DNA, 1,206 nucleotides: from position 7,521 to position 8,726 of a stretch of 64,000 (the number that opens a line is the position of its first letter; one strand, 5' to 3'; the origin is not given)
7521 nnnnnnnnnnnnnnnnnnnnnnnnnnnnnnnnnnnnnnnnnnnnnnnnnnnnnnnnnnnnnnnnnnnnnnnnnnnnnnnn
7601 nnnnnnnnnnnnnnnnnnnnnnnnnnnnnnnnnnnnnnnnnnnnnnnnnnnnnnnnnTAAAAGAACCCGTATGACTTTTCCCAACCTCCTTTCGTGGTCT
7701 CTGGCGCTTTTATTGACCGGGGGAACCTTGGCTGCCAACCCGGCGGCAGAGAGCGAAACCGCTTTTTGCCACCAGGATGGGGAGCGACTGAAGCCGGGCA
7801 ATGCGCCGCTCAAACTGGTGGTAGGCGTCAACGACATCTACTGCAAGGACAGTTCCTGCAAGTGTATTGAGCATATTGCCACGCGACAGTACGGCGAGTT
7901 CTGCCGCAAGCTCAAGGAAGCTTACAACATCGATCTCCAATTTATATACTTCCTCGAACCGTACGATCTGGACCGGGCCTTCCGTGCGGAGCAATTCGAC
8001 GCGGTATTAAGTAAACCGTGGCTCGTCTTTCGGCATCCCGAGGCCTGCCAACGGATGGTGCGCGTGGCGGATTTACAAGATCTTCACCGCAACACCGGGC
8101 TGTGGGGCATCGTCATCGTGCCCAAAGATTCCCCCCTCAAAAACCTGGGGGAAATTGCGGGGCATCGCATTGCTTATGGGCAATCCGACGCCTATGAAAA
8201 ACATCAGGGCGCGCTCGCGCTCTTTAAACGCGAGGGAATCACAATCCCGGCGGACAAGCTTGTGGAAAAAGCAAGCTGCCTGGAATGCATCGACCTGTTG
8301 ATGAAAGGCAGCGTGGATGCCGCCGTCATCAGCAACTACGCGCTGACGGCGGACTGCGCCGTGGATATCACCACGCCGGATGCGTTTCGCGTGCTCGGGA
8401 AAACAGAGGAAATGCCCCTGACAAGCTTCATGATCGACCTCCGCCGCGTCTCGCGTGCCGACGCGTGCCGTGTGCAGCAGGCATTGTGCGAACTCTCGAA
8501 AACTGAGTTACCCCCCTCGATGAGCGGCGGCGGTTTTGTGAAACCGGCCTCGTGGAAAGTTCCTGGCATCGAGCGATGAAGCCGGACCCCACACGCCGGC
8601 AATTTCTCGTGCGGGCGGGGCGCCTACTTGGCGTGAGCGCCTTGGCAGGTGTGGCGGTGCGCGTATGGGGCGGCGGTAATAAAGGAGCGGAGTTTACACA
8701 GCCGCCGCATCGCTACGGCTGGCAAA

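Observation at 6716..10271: Orphan NapGH/MauMN-like quinol-dehydrogenase pair in an operon with an exported NHL propeller and a Cys-rich PhnD-fold protein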

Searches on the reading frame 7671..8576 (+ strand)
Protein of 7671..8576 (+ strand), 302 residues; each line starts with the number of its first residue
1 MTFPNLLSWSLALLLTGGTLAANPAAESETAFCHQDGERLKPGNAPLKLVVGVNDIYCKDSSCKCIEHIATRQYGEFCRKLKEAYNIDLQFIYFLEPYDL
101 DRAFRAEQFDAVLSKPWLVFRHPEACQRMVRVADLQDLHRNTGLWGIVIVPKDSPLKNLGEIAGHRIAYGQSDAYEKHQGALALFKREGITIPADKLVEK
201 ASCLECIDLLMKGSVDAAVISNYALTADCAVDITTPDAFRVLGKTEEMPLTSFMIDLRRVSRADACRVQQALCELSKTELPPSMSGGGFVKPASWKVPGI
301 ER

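Call 4: search_protein_families(library=pfam, proteins=[window:7671-8576:+], max_evalue=0.1)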
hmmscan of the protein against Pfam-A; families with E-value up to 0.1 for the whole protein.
window:7671-8576:+ (302 aa): 3 families
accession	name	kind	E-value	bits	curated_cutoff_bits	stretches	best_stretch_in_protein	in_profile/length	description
PF12974.12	Phosphonate-bd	-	4.5e-19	69.2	27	1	71-278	13-219/242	ABC transporter, phosphonate, periplasmic substrate-binding protein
PF09084.16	NMT1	-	0.023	15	20.5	1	147-220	76-146/216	NMT1/THI5 like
PF16868.10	NMT1_3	-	0.039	14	27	1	149-222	96-168/289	NMT1-like family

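Call 5: search_protein_families(library=ncbifam, proteins=[window:7671-8576:+], max_evalue=0.1)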
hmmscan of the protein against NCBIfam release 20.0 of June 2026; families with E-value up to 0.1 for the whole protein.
window:7671-8576:+ (302 aa): 5 families
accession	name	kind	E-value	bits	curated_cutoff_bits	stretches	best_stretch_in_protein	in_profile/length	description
TIGR02122.1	TRAP_TAXI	subfamily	0.00053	19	84.35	1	143-221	120-197/320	TAXI family TRAP transporter solute-binding subunit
NF008588.0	PRK11553.1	subfamily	0.0011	18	299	1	147-278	112-236/319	aliphatic sulfonate ABC transporter substrate-binding protein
TIGR01728.1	SsuA_fam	subfamily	0.0025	17.1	163.5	1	142-221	81-157/290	aliphatic sulfonate ABC transporter substrate-binding protein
TIGR03431.1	PhnD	equivalog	0.018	14.4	261.1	1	136-171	107-142/288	phosphonate ABC transporter substrate-binding protein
TIGR01098.1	3A0109s03R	subfamily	0.045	13.2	112.05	0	140-251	116-230/253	phosphate/phosphite/phosphonate ABC transporter substrate-binding protein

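Call 9: find_homologous_proteins(query=window:7671-8576:+)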
Query window:7671-8576:+ (302 aa): 74 proteins with E <= 0.001 among 4072 candidates.
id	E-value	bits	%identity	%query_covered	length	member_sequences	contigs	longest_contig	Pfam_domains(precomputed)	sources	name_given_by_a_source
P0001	1.0e-203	693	100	100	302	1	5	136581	PF12974.13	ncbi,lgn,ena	ncbi:MAG: PhnD/SsuA/transferrin family substrate-binding protein [Verrucomicrobiota bacterium]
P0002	1.1e-145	502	74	99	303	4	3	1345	PF12974.13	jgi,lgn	-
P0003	8.7e-145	500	74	99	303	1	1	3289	PF12974.13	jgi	jgi:ABC-type phosphate/phosphonate transport system substrate-binding protein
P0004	3.1e-143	494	73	98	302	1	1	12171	PF12974.13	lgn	-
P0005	6.2e-141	487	73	99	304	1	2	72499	PF12974.13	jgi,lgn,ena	-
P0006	1.7e-140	486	77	87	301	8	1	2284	PF12974.13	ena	-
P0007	9.7e-138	476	71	99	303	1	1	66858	PF12974.13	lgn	-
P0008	1.1e-135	470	71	95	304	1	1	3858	PF12974.13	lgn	-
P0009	3.2e-134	465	71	99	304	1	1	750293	PF12974.13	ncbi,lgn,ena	-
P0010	8.0e-133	460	69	97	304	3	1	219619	PF12974.13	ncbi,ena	-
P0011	1.1e-132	460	72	95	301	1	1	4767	PF12974.13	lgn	-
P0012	3.7e-130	452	67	99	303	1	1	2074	PF12974.13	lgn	-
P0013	4.3e-130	451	72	95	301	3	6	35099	PF12974.13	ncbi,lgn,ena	ncbi:MAG: PhnD/SsuA/transferrin family substrate-binding protein [Verrucomicrobiota bacterium]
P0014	6.6e-129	447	68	97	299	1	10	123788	PF12974.13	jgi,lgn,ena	-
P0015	1.9e-128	446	68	99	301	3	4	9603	PF12974.13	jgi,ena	-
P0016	8.8e-128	444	72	90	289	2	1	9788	PF12974.13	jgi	jgi:ABC-type phosphate/phosphonate transport system substrate-binding protein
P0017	7.4e-127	441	66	97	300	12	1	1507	PF12974.13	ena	-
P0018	2.5e-126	439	66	99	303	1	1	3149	PF12974.13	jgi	jgi:ABC-type phosphate/phosphonate transport system substrate-binding protein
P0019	1.7e-125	436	68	95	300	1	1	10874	PF12974.13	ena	-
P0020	6.9e-125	434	65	97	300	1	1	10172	PF12974.13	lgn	-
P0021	2.4e-124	432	65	97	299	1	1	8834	PF12974.13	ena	-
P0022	6.0e-123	428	71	90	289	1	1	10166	PF12974.13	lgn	-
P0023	2.0e-122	426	68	90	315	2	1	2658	PF12974.13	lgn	-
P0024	2.9e-120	419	68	97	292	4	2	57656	PF12974.13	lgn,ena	-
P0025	1.2e-119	417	68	90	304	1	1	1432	PF12974.13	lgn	-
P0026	6.4e-117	408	62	95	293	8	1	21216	PF12974.13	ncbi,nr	ncbi:MAG: PhnD/SsuA/transferrin family substrate-binding protein [Verrucomicrobiae bacterium]|nr:Phn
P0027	7.2e-115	401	64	97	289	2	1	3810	PF12974.13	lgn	-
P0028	1.7e-109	384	61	96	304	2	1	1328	PF12974.13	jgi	-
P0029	2.0e-109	383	61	94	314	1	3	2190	PF12974.13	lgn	-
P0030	3.6e-106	373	75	73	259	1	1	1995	PF12974.13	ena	-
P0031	1.2e-93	332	53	86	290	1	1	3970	PF09084.17,PF12974.13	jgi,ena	-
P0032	1.7e-91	325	51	95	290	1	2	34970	PF12974.13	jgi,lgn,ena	-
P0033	2.7e-90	321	78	62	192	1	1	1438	PF12974.13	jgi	-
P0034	2.0e-88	314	52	86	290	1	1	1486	PF09084.17,PF12974.13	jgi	jgi:ABC-type phosphate/phosphonate transport system substrate-binding protein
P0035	1.7e-84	302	56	83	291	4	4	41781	PF09084.17,PF12974.13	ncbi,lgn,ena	-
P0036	1.8e-84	301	53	83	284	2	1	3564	PF09084.17,PF12974.13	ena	-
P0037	4.8e-83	297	54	83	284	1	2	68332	PF09084.17,PF12974.13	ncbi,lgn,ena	-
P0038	1.8e-82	295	49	94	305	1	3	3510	PF12974.13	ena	-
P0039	5.1e-79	284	47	90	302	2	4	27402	PF12974.13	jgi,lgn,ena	-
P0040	2.0e-78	282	54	83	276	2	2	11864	PF12974.13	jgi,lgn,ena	-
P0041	2.9e-76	275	72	57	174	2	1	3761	PF12974.13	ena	-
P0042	1.5e-73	266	47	85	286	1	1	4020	PF12974.13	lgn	-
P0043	8.0e-73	263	45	97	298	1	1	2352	PF12974.13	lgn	-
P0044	1.0e-68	250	44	89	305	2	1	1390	PF09084.17,PF16868.11,PF12974.13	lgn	-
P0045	2.2e-68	249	44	95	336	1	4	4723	PF09084.17,PF12974.13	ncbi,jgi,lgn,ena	-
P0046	2.6e-68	248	43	98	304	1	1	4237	PF09084.17,PF12974.13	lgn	-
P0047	2.1e-67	245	45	88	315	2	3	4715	PF12974.13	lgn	-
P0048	2.2e-67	245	42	96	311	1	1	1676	PF12974.13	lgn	-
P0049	5.2e-67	244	43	88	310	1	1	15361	PF12974.13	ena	-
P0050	2.9e-66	242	42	98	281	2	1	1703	PF12974.13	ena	-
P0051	4.6e-66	241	46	86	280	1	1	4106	PF12974.13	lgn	-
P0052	1.4e-65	239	56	65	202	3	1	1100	PF12974.13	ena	-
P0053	1.4e-65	239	48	85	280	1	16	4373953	PF09084.17,PF12974.13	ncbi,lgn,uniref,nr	ncbi:hypothetical protein PDESU_03037 [Pontiella desulfatans]|uniref:Solute-binding protein family 3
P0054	1.4e-64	236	45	81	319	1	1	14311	PF09084.17,PF12974.13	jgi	jgi:ABC-type phosphate/phosphonate transport system substrate-binding protein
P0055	1.5e-64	236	45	83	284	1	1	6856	PF12974.13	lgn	-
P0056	7.5e-64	234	46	84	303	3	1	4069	PF12974.13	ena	-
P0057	2.5e-63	232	45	83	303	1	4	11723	PF12974.13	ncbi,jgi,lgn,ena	jgi:ABC-type phosphate/phosphonate transport system substrate-binding protein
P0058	4.2e-63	231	40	96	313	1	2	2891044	PF12974.13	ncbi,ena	-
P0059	5.7e-63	231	47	85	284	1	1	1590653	PF12974.13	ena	-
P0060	1.2e-62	230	45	83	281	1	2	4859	PF09084.17,PF12974.13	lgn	-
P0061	1.5e-62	230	43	88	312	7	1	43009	PF12974.13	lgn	-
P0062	1.7e-62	229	44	83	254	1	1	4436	PF09084.17,PF12974.13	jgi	jgi:ABC-type phosphate/phosphonate transport system substrate-binding protein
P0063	7.8e-62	227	42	88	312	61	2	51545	PF12974.13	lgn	-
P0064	2.7e-61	225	42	98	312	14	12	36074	PF12974.13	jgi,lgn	jgi:ABC-type phosphate/phosphonate transport system substrate-binding protein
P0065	3.5e-61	225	47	77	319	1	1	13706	PF12974.13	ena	-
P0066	1.2e-60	223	41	83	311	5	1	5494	PF12974.13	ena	-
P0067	1.5e-60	223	45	84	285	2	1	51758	PF12974.13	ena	-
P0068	3.1e-60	222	39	97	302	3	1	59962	PF12974.13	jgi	jgi:ABC-type phosphate/phosphonate transport system substrate-binding protein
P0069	7.2e-60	221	43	85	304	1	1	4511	PF09084.17,PF12974.13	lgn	-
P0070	1.4e-59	220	42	83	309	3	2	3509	PF12974.13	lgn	-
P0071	1.6e-59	220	41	92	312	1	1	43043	PF12974.13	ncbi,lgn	-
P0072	1.6e-59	220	40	93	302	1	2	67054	PF12974.13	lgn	-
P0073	1.8e-58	216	44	85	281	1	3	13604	PF09084.17,PF12974.13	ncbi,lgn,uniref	ncbi:phosphate/phosphite/phosphonate ABC transporter substrate-binding protein [Pontiella sp.]|unire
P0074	1.0e-44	171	38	85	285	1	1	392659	PF09084.17,PF12974.13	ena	-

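Call 11: find_encoding_contigs(protein=P0053, flank=8000, max_places=2)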
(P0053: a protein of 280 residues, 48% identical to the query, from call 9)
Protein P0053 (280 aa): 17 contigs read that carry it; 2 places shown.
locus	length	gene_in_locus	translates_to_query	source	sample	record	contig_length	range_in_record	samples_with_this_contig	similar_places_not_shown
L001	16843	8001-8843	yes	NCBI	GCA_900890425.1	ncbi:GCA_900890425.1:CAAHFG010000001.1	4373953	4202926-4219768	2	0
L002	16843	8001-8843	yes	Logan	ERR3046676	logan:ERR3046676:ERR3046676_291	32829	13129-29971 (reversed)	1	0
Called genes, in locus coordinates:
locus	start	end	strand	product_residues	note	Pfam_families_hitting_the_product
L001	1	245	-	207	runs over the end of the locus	-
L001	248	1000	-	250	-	-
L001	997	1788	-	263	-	PF09339:HTH_IclR, PF01614:IclR_C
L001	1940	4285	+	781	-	PF18582:HZS_alpha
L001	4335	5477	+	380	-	-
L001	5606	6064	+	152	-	PF20432:Xre-like-HTH, PF09722:Xre_MbcA_ParS_C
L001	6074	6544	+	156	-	PF08808:RES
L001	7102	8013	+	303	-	-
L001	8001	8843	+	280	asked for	PF12974:Phosphonate-bd, PF09084:NMT1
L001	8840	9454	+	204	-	PF13187:Fer4_9 (faint), PF00037:Fer4 (faint), PF13237:Fer4_10 (faint), PF12797:Fer4_2 (faint), PF12837:Fer4_6 (faint), PF12838:Fer4_7 (weak), PF14697:Fer4_21 (weak)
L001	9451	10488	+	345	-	PF12838:Fer4_7 (faint), PF12801:Fer4_5, PF13237:Fer4_10 (faint), PF12801:Fer4_5 (weak)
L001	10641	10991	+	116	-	PF12840:HTH_20, PF01022:HTH_5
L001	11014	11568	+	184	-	PF13686:DrsE_2, PF02635:DsrE (weak)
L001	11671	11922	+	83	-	PF01206:TusA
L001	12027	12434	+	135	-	PF02662:FlpD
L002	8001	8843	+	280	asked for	PF12974:Phosphonate-bd, PF09084:NMT1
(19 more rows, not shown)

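Call 12: find_encoding_contigs(protein=P0058, flank=8000, max_places=2)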
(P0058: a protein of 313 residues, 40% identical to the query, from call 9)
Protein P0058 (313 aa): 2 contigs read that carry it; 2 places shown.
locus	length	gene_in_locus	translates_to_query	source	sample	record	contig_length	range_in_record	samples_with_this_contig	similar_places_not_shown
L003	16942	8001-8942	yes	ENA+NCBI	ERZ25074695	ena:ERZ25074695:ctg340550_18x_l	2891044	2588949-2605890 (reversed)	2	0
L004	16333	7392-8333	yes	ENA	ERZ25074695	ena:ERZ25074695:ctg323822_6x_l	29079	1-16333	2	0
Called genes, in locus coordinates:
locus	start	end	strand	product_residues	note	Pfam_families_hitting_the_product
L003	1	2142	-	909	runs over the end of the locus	PF16078:2-oxogl_dehyd_N, PF00676:E1_dh, PF02779:Transket_pyr, PF16870:OxoGdeHyase_C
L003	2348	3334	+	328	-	PF00561:Abhydrolase_1 (weak), PF12697:Abhydrolase_6, PF12146:Hydrolase_4 (weak)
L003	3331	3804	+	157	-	PF00702:Hydrolase (faint), PF12689:Acid_PPase, PF13419:HAD_2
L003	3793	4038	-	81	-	-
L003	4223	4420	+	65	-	-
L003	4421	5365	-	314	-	PF00657:Lipase_GDSL, PF13472:Lipase_GDSL_2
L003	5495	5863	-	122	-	-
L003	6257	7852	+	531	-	PF14289:DUF4369, PF01436:NHL (faint)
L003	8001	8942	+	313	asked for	PF12974:Phosphonate-bd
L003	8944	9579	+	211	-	PF00037:Fer4 (faint), PF12797:Fer4_2 (faint), PF12837:Fer4_6 (faint), PF13237:Fer4_10 (faint), PF14697:Fer4_21 (faint), PF12838:Fer4_7 (weak)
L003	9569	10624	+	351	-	PF13484:Fer4_16 (faint), PF12801:Fer4_5, PF13237:Fer4_10 (weak), PF14697:Fer4_21, PF00037:Fer4 (weak), PF12838:Fer4_7, PF13187:Fer4_9 (weak)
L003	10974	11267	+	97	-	-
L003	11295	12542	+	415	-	PF00291:PALP, PF00585:Thr_dehydrat_C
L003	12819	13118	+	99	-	-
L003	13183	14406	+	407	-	-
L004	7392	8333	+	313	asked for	PF12974:Phosphonate-bd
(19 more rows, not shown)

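Call 13: find_encoding_contigs(protein=P0074, flank=8000, max_places=2)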
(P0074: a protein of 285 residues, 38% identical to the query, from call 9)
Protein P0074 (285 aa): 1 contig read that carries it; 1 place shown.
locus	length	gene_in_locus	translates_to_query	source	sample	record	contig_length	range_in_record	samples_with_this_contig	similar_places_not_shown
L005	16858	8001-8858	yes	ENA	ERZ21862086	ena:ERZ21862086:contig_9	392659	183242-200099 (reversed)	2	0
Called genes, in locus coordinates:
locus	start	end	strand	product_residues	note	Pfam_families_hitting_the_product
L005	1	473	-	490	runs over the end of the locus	PF02789:Peptidase_M17_N, PF00883:Peptidase_M17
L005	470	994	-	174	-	-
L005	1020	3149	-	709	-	PF22422:MGH1-like_GH (faint), PF13432:TPR_16 (faint)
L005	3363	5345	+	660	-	PF03979:Sigma70_r1_1, PF00140:Sigma70_r1_2, PF04542:Sigma70_r2, PF04539:Sigma70_r3, PF04545:Sigma70_r4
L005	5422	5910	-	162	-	-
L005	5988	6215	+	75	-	PF00830:Ribosomal_L28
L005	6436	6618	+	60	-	-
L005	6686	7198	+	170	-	PF13238:AAA_18 (weak), PF13671:AAA_33 (faint), PF01202:SKI, PF13207:AAA_17 (weak)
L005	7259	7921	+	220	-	PF09976:TPR_21 (weak), PF13174:TPR_6 (faint), PF13432:TPR_16 (faint)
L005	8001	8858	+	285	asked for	PF12974:Phosphonate-bd, PF09084:NMT1 (weak)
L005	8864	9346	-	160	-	PF02590:SPOUT_MTase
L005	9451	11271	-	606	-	PF00664:ABC_membrane, PF02463:SMC_N (weak), PF00005:ABC_tran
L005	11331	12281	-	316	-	PF12804:NTP_transf_3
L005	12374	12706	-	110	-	PF03692:CxxCxxCC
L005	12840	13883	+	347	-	PF13623:SurA_N_2, PF13624:SurA_N_3, PF13145:Rotamase_2, PF13616:Rotamase_3, PF00639:Rotamase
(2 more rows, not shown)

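Call 16: find_related_loci(query=A1, collection=genome_contigs, flank=10000)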
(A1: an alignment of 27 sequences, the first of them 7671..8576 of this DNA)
Query A1 (302 aa) in genome_contigs; peptide patterns used: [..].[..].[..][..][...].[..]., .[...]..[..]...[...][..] (x = any residue, [..] = any of these).
100 stretches matched a pattern; 82 encode a relative of the query (tblastn E <= 1e-3); the best 80 are kept; 80 distinct loci.
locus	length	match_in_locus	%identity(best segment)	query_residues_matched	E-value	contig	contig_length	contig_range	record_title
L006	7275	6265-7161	75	1-298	5e-154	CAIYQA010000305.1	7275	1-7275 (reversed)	MAG: uncultured Spartobacteria bacterium isolate MJ-time_bin-8667 genome assembly, contig: bin-8667:305/532, whole genom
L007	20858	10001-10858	72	14-298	2e-140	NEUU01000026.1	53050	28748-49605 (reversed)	MAG: Verrucomicrobia bacterium Tous-C9LFEB Verrucomicrobia-Tous-C9LFEB-C26, whole genome shotgun sequence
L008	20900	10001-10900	71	1-298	1e-139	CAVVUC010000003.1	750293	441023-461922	MAG: uncultured Verrucomicrobiae bacterium isolate MFD02979.bin.2.162 genome assembly, contig: contig_33164, whole genom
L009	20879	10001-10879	69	6-298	1e-138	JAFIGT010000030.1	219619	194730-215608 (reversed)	MAG: Verrucomicrobium sp. isolate HJP_bin11 k141_145784, whole genome shotgun sequence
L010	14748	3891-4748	72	11-297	8e-135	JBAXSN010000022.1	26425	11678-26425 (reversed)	MAG: Verrucomicrobiota bacterium isolate ELA610 MAG610_22, whole genome shotgun sequence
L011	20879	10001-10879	62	7-298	7e-124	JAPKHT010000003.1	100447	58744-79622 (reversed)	MAG: Verrucomicrobiia bacterium isolate PDA_C_MAG.85 MAG.85_3, whole genome shotgun sequence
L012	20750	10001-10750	56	46-296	5e-88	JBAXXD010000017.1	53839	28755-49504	MAG: Verrucomicrobiia bacterium isolate ELA730 MAG730_17, whole genome shotgun sequence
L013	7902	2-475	83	145-302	3e-85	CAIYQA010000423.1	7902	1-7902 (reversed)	MAG: uncultured Spartobacteria bacterium isolate MJ-time_bin-8667 genome assembly, contig: bin-8667:423/532, whole genom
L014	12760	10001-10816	47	25-295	4e-84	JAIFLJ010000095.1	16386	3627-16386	MAG: bacterium isolate bin_182 scaffold_7414, whole genome shotgun sequence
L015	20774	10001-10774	49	44-302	2e-76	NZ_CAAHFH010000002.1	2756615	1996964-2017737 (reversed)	Pontiella sulfatireligans strain F21(T), whole genome shotgun sequence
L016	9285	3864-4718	43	18-302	1e-75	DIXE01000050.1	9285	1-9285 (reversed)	MAG TPA_asm: Bacteroidales bacterium UBA6088 UBA6088_contig_16086, whole genome shotgun sequence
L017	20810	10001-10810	46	28-301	6e-75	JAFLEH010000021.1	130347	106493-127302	MAG: Verrucomicrobia bacterium isolate UWPOB_VERRUCO3 gnl_X_GCJDELPM_21, whole genome shotgun sequence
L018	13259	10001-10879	43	3-296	7e-74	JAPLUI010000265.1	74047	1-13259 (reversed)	MAG: Verrucomicrobia bacterium isolate LacPavin_0419_WC70L_MAG_62_22 LacPavin_0419_WC70L_scaffold_108226, whole genome s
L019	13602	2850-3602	47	45-296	5e-73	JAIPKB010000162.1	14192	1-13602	MAG: Akkermansiaceae bacterium isolate Tobar13m-G56 Tobar13m-C4258, whole genome shotgun sequence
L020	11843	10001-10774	45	44-302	2e-72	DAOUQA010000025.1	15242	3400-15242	MAG TPA_asm: Kiritimatiellales bacterium isolate CSMAG_114 CSMAG_114_k141_4064823_length_15242_cov_9.7594, whole genome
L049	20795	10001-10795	43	29-295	5e-67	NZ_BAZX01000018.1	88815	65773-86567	Marinifilum fragile JCM 15579, whole genome shotgun sequence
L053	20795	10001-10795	43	29-295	4e-67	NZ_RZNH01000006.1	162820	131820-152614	Marinifilum caeruleilacunae strain JC070 scaffold_5, whole genome shotgun sequence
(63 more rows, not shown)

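Call 21: search_solved_structures(query=A1, max_evalue=0.01, show_alignments=2)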
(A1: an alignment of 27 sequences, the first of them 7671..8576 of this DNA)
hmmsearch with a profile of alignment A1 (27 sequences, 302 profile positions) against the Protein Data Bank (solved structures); distinct sequences matched with E-value up to 0.01: 0.

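Call 41: predict_structure(alignment_id=A1)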
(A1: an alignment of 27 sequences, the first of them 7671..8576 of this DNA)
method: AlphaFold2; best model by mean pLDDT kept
length: 302 residues; sequences in the alignment: 27
mean_pLDDT: 89.9   pTM: 0.86
mean pLDDT of the five models: 89.9, 89.0, 87.7, 87.7, 87.6
residues with pLDDT >= 90: 225; 70-90: 41; 50-70: 33; < 50: 3
segments of 3 or more residues with pLDDT < 50: none
pLDDT, mean of each block of 10 residues (from residue 1): 55 58 68 83 88 95 82 96 97 96 97 97 92 95 97 98 98 95 97 98 94 98 78 85 97 98 96 97 92 87 53
secondary structure, 60 per line:
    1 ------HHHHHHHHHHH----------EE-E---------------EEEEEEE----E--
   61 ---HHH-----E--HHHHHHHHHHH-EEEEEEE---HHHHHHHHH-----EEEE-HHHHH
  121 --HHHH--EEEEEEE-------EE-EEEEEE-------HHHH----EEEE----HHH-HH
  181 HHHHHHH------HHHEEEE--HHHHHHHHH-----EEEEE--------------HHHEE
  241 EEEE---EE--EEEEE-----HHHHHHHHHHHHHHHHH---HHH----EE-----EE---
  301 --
elements in order: H7-17 E47-53 H75-85 E87-93 H97-105 E111-114 H116-120 H123-126 E129-135 E146-151 H159-162 E167-170 H179-187 E197-200 H203-211 E217-221 E239-244 E252-256 H262-278
